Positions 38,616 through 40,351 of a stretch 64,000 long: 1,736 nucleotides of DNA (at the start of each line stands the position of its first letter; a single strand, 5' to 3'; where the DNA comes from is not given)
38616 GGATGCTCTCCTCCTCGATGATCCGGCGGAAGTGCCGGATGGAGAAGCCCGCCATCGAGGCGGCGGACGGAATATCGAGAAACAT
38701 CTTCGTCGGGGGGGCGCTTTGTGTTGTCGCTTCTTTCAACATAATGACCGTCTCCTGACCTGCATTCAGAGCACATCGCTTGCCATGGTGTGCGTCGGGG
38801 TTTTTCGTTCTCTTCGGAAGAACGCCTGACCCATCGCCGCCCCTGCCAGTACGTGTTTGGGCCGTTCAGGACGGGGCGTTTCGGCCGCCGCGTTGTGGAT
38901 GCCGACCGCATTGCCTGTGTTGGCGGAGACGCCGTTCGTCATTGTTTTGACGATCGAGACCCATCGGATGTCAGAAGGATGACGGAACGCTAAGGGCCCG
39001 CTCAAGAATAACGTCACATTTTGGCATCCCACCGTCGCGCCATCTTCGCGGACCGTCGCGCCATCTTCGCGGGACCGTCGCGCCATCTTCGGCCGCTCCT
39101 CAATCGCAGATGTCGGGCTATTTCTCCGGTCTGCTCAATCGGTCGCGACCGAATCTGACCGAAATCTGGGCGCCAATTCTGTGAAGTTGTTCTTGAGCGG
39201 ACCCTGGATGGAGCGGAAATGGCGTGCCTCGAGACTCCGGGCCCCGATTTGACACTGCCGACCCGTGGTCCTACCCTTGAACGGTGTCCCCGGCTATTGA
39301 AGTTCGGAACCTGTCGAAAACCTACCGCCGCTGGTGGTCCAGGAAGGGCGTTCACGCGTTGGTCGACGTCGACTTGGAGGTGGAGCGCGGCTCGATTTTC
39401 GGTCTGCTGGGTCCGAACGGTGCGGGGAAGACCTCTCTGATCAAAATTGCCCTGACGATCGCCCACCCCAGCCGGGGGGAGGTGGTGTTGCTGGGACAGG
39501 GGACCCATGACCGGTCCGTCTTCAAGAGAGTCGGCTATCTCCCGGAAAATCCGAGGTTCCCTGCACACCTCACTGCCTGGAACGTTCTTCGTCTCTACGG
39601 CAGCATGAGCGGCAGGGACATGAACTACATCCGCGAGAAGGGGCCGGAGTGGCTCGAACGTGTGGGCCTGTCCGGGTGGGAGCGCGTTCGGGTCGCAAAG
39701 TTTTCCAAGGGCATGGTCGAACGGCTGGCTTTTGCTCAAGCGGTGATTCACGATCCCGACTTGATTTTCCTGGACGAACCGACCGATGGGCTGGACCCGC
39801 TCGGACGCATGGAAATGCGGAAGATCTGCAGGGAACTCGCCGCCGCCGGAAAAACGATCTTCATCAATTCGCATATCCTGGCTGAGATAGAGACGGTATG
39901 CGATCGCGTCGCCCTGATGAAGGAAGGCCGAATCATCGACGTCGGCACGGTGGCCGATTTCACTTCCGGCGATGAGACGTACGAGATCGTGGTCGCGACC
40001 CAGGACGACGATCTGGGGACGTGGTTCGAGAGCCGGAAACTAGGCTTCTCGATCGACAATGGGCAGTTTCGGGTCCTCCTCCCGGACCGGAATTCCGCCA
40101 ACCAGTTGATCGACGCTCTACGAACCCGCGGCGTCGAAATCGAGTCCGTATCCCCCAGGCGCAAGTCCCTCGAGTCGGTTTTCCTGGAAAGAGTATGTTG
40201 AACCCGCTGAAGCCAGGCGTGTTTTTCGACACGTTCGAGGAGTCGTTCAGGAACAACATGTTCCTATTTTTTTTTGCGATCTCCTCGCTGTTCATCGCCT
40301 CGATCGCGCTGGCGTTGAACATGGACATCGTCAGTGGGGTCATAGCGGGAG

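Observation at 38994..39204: Family-2 MITE-like element with an internal 21-nt triplication; two copies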

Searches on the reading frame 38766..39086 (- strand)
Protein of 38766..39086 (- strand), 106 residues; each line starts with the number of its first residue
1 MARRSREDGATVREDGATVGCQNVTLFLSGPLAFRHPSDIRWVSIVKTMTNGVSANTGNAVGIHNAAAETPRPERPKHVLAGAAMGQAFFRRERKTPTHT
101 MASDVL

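Call 43: search_protein_families(library=pfam, proteins=[window:38766-39086:-], max_evalue=0.01)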
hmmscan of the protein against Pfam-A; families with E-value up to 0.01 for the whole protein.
window:38766-39086:- (106 aa): 0 families

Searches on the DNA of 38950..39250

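Call 78: search_rna_families(source=window, start=38950, end=39250, threshold=evalue, max_evalue=1)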
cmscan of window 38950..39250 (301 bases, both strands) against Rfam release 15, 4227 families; matches with E-value up to 1: 0.
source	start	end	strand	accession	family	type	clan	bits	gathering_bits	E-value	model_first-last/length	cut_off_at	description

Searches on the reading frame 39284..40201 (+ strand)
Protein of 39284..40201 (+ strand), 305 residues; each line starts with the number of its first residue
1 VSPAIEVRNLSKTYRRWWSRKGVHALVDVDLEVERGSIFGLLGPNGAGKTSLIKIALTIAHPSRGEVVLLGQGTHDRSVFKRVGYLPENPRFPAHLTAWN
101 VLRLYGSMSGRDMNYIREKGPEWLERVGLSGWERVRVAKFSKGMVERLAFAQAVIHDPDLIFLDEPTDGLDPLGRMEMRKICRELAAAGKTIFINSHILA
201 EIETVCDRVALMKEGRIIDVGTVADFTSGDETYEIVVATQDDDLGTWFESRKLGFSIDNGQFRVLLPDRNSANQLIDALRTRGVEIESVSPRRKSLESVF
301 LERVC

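Call 16: find_encoding_contigs(protein=window:39284-40201:+, flank=3000, max_places=4)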
Protein window:39284-40201:+ (305 aa): 7 contigs read that carry it; 4 places shown.
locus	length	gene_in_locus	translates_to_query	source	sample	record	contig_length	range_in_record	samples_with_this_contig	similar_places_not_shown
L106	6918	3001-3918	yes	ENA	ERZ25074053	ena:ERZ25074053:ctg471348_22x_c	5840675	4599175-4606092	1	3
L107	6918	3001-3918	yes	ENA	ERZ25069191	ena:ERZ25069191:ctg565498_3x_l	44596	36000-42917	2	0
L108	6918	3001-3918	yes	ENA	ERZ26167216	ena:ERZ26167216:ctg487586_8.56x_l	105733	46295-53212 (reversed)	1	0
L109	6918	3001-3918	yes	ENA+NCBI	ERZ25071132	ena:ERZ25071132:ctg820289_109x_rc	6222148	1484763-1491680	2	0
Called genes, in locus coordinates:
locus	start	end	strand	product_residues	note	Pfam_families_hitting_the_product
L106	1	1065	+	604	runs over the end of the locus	PF02518:HATPase_c, PF13589:HATPase_c_3, PF01119:DNA_mis_repair, PF08676:MutL_C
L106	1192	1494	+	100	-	PF00216:Bac_DNA_binding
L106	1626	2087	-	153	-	-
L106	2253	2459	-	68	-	-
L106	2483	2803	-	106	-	-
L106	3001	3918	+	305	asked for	PF00005:ABC_tran, PF13304:AAA_21 (faint), PF13732:DrrA1-3_C (weak)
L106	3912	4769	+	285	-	-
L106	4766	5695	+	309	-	-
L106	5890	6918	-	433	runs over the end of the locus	PF07498:Rho_N, PF07497:Rho_RNA_bind, PF00006:ATP-synt_ab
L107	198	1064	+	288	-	PF08676:MutL_C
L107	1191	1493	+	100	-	PF00216:Bac_DNA_binding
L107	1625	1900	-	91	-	-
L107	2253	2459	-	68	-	-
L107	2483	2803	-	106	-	-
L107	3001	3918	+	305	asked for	PF00005:ABC_tran, PF13304:AAA_21 (faint), PF13732:DrrA1-3_C (weak)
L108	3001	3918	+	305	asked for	PF00005:ABC_tran, PF13304:AAA_21 (faint), PF13732:DrrA1-3_C (weak)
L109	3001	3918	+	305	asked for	PF00005:ABC_tran, PF13304:AAA_21 (faint), PF13732:DrrA1-3_C (weak)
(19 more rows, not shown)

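Call 43: search_protein_families(library=pfam, proteins=[window:39284-40201:+], max_evalue=0.01)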
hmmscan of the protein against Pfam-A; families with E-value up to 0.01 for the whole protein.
window:39284-40201:+ (305 aa): 3 families
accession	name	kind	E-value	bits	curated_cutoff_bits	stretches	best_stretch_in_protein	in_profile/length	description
PF00005.33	ABC_tran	-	5.1e-25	89.1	25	1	28-167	3-136/137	ABC transporter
PF13304.12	AAA_21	-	4.9e-09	37.1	27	2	135-200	233-301/304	AAA domain, putative AbiEii toxin, Type IV TA system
PF13732.12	DrrA1-3_C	-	1.4e-06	29.3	27.4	1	232-304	14-81/81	ATP-binding protein DrrA1-3-like, C-terminal domain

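Call 62: find_homologous_proteins(query=window:39284-40201:+, max_evalue=1e-60)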
Query window:39284-40201:+ (305 aa): 1921 proteins with E <= 1e-60 among 8000 candidates; the best 120 are listed.
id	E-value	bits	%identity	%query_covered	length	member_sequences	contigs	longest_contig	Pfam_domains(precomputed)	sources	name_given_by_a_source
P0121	1.1e-185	634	92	100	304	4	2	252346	PF13732.13,PF00005.34,PF13304.13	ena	-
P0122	1.6e-182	624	100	92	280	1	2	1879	PF13732.13,PF00005.34,PF13304.13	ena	-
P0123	3.8e-177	606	89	100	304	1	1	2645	PF13732.13,PF00005.34,PF13304.13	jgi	jgi:ABC-2 type transport system ATP-binding protein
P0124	7.8e-169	579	86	100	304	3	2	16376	PF13732.13,PF00005.34,PF13304.13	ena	-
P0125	1.6e-154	532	79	100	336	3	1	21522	PF13732.13,PF00005.34,PF13304.13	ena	-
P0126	3.0e-154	531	79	100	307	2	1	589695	PF13732.13,PF00005.34,PF13304.13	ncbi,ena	-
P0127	8.7e-147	507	75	100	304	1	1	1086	PF13732.13,PF00005.34,PF13304.13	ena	-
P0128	1.3e-145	503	73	100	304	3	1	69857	PF00005.34,PF13304.13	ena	-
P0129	1.9e-145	502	73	100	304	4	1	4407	PF13732.13,PF00005.34,PF13304.13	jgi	jgi:ABC-2 type transport system ATP-binding protein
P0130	1.1e-143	496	73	100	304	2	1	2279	PF13732.13,PF00005.34,PF13304.13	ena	-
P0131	2.6e-142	492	74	100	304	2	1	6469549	PF00005.34,PF13304.13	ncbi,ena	-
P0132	3.1e-142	492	73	100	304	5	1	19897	PF13732.13,PF00005.34,PF13304.13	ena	-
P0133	3.2e-142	492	73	100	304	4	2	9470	PF13732.13,PF00005.34,PF13304.13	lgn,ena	-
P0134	1.4e-141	490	72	100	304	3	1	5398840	PF13732.13,PF00005.34,PF13304.13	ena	-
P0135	3.4e-140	485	73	99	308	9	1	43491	PF00005.34,PF13304.13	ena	-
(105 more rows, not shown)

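Call 63: find_encoding_contigs(protein=P0121, flank=2500, max_places=2)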
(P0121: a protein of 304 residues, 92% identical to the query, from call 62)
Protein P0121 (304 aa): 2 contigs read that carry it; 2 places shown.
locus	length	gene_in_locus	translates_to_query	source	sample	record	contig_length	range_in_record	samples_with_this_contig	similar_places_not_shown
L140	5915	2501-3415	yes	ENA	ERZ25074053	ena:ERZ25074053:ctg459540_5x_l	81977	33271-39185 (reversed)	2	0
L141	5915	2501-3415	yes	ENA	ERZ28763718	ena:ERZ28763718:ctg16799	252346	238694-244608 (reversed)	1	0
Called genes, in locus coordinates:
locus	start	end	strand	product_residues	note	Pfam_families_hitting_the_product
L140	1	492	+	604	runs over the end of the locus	PF02518:HATPase_c, PF13589:HATPase_c_3, PF01119:DNA_mis_repair, PF08676:MutL_C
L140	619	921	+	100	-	PF00216:Bac_DNA_binding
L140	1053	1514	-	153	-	-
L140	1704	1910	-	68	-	-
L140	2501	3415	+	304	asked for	PF00005:ABC_tran, PF13304:AAA_21 (faint), PF13732:DrrA1-3_C (weak)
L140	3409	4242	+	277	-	-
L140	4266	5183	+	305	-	-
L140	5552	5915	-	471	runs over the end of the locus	PF13701:DDE_Tnp_1_4, PF01609:DDE_Tnp_1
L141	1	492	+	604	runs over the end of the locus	PF02518:HATPase_c, PF13589:HATPase_c_3, PF01119:DNA_mis_repair, PF08676:MutL_C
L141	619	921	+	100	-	PF00216:Bac_DNA_binding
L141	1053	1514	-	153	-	-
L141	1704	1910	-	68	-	-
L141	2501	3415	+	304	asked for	PF00005:ABC_tran, PF13304:AAA_21 (faint), PF13732:DrrA1-3_C (weak)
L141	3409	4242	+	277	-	PF12679:ABC2_membrane_2 (weak)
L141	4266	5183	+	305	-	-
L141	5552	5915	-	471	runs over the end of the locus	PF13701:DDE_Tnp_1_4, PF01609:DDE_Tnp_1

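Call 64: find_encoding_contigs(protein=P0124, flank=2500, max_places=2)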
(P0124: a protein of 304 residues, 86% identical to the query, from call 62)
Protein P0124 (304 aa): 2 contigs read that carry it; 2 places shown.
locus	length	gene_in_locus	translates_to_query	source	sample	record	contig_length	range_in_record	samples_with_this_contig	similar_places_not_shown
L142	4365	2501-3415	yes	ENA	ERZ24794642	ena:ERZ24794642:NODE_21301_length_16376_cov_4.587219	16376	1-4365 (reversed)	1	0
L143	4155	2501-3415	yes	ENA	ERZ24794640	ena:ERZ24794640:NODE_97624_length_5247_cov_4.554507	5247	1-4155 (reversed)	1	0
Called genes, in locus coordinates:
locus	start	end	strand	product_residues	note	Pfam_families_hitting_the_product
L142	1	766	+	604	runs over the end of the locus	PF02518:HATPase_c, PF13589:HATPase_c_3, PF01119:DNA_mis_repair, PF08676:MutL_C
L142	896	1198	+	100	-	PF00216:Bac_DNA_binding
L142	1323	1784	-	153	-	-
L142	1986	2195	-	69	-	-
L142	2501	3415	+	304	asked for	PF00005:ABC_tran, PF13304:AAA_21 (faint), PF13732:DrrA1-3_C (weak)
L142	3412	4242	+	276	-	-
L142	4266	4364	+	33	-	?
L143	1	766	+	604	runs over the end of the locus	PF02518:HATPase_c, PF13589:HATPase_c_3, PF01119:DNA_mis_repair, PF08676:MutL_C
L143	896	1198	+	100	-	PF00216:Bac_DNA_binding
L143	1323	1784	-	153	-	-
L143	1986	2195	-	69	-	-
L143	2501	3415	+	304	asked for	PF00005:ABC_tran, PF13304:AAA_21 (faint), PF13732:DrrA1-3_C (weak)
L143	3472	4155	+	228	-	?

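Call 65: find_encoding_contigs(protein=P0126, flank=2500, max_places=1)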
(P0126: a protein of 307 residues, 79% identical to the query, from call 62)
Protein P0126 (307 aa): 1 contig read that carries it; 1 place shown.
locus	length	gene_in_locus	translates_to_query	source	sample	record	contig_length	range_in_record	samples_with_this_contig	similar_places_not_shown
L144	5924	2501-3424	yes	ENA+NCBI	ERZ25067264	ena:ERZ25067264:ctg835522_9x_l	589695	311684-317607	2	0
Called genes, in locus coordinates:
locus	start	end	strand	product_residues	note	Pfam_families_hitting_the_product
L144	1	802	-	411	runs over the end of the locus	PF00535:Glycos_transf_2, PF10111:Glyco_tranf_2_2 (faint), PF13641:Glyco_tranf_2_3, PF02709:Glyco_transf_7C (weak), PF13424:TPR_12 (faint), PF07719:TPR_2 (faint), PF13428:TPR_14 (faint)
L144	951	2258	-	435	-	PF00535:Glycos_transf_2, PF13641:Glyco_tranf_2_3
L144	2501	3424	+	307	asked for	PF00005:ABC_tran, PF13304:AAA_21 (faint), PF13732:DrrA1-3_C (weak)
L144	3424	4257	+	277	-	PF12679:ABC2_membrane_2 (weak)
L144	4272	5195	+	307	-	-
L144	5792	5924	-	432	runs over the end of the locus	PF07498:Rho_N, PF07497:Rho_RNA_bind, PF00006:ATP-synt_ab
